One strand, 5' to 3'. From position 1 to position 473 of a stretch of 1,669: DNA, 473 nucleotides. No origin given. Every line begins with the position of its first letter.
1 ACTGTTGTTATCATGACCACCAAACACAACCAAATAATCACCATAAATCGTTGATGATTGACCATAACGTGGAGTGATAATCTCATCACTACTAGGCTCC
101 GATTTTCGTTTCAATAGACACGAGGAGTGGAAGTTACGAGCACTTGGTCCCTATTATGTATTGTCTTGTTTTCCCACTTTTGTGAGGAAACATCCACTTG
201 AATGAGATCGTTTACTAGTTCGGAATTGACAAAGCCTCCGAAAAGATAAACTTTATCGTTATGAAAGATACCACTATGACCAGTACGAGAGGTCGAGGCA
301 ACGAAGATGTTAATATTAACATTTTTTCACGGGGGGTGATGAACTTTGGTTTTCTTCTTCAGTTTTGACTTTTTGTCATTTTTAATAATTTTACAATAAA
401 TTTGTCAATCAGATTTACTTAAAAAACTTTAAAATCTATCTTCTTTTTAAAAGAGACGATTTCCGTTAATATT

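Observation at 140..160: Kelch-repeat gene on the minus strand carries a +1/-1 frameshift at a C3 (minus-strand G3) run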

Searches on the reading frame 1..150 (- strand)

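Call 5: search_protein_families(library=pfam, proteins=[window:1-150:-], max_evalue=1)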
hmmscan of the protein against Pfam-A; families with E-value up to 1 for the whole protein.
seq(50 aa): 7 families
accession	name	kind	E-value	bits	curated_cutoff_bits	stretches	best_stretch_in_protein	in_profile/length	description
PF24681.1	Kelch_KLHDC2_KLHL20_DRC7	-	2.6e-05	24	50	1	21-49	97-125/221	KLHDC2/KLHL20/DRC7 Kelch-repeats domain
PF13964.12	Kelch_6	-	0.00063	20.1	25.3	1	27-48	1-22/50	Kelch motif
PF24981.1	Beta-prop_ATRN-LZTR1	-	0.00087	19.1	50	1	21-46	33-58/289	Attractin/LZTR1 beta-propeller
PF01344.31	Kelch_1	-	0.0013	18.6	20.1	1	27-49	1-23/46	Kelch motif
PF13415.12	Kelch_3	-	0.0067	17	22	0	37-48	1-13/48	Galactose oxidase, central domain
PF07646.21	Kelch_2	-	0.11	13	21.3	1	27-48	1-23/48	Kelch motif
PF13418.12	Kelch_4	-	0.14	12.5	21.6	0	30-49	5-24/49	Galactose oxidase, central domain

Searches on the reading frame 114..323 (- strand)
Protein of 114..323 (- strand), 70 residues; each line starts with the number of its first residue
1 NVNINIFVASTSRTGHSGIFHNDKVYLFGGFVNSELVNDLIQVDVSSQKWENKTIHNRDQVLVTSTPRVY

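Call 5: search_protein_families(library=pfam, proteins=[window:114-323:-], max_evalue=1)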
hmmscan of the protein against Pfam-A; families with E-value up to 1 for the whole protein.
seq(70 aa): 11 families
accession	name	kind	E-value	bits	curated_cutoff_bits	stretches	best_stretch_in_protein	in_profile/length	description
PF24981.1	Beta-prop_ATRN-LZTR1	-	3.1e-10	40.2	50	1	11-63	38-92/289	Attractin/LZTR1 beta-propeller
PF24681.1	Kelch_KLHDC2_KLHL20_DRC7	-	9.3e-09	35.3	50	1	11-57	102-148/221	KLHDC2/KLHL20/DRC7 Kelch-repeats domain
PF13964.12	Kelch_6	-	3.8e-08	33.5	25.3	1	13-51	2-41/50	Kelch motif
PF01344.31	Kelch_1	-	2.1e-07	30.8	20.1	1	13-52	2-41/46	Kelch motif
PF13418.12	Kelch_4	-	2.1e-06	28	21.6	1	13-51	2-42/49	Galactose oxidase, central domain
PF13415.12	Kelch_3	-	0.00031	21.3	22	1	22-58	1-34/48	Galactose oxidase, central domain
PF07646.21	Kelch_2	-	0.0024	18.2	21.3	1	14-52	3-43/48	Kelch motif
PF13854.13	Kelch_HCF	-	0.015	15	113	1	20-55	198-232/345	Host cell factor, Kelch-repeats domain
PF24996.1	NANM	-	0.036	13.4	45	1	12-50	106-142/350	N-acetylneuraminate epimerase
PF04950.18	RIBIOP_C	-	0.05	13.5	25.8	1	6-68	72-134/291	40S ribosome biogenesis protein Tsr1 and BMS1 C-terminal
PF20907.2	Flav_NS3-hel_C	-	0.14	12.4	27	1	16-58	80-122/144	Flavivirus NS3 helicase, C-terminal helical domain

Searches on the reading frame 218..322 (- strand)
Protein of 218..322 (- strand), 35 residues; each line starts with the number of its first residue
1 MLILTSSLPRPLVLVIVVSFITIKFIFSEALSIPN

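Call 30: find_encoding_contigs(protein=window:218-322:-, flank=3000, max_places=6)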
Protein window:218-322:- (35 aa): no gene with exactly this product is on record in the collection.
